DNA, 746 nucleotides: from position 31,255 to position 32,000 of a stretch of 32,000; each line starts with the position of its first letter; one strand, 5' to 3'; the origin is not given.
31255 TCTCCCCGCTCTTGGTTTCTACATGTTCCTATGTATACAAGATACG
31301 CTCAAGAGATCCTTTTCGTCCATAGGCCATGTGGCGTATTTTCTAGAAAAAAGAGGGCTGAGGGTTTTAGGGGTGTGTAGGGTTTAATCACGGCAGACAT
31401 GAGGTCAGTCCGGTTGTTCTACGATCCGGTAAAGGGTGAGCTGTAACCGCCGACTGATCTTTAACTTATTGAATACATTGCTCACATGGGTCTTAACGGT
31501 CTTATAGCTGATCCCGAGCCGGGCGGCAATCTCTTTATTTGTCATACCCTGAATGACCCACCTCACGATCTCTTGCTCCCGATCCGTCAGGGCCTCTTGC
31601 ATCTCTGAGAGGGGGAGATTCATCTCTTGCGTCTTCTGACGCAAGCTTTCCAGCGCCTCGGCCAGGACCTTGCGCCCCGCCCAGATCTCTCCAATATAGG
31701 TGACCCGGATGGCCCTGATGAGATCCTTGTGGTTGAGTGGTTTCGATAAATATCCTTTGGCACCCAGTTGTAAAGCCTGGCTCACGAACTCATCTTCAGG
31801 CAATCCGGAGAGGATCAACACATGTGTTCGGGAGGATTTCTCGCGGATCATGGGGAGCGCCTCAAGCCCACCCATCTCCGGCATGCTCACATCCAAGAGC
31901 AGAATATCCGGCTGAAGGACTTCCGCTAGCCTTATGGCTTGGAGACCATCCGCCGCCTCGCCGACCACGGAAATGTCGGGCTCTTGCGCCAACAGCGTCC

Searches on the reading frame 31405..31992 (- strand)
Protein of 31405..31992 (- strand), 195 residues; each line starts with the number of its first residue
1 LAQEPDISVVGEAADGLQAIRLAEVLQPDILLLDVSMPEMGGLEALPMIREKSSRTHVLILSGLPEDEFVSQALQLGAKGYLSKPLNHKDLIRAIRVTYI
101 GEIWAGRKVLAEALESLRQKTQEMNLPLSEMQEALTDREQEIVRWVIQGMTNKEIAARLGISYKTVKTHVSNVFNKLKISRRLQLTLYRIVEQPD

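Call 7: search_protein_families(library=pfam, proteins=[window:31405-31992:-], max_evalue=0.001)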
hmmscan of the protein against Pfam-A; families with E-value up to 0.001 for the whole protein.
window:31405-31992:- (195 aa): 11 families
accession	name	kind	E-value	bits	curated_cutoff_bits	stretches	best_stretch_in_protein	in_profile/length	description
PF00072.30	Response_reg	-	3.7e-22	79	30.2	1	4-96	20-111/111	Response regulator receiver domain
PF00196.25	GerE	-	6.1e-21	74.3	23.5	1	134-187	2-55/57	Bacterial regulatory proteins, luxR family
PF08281.18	Sigma70_r4_2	-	3.9e-10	39.7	25.7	1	130-172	6-49/54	Sigma-70, region 4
PF04545.22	Sigma70_r4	-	5e-08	32.8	24.1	1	134-178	4-49/50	Sigma-70, region 4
PF13518.12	HTH_28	-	2.2e-07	31.3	25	1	141-171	4-34/52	Helix-turn-helix domain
PF13384.12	HTH_23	-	2.3e-06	27.7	24.6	1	138-167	6-35/50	Homeodomain-like domain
PF07638.17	Sigma70_ECF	-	0.00011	22.6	21.1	1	107-169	105-171/185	ECF sigma factor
PF13412.12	HTH_24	-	0.0002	21.3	21.9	1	149-171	17-39/48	Winged helix-turn-helix DNA-binding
PF13936.12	HTH_38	-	0.00042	20.4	27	1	135-170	5-41/44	Helix-turn-helix domain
PF04967.18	HTH_10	-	0.00053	20.2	23.1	0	151-177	25-51/53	HTH DNA binding domain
PF09862.15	DUF2089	-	0.00081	19.5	33.4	0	153-179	20-46/47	Domain of unknown function (DUF2089)-HTH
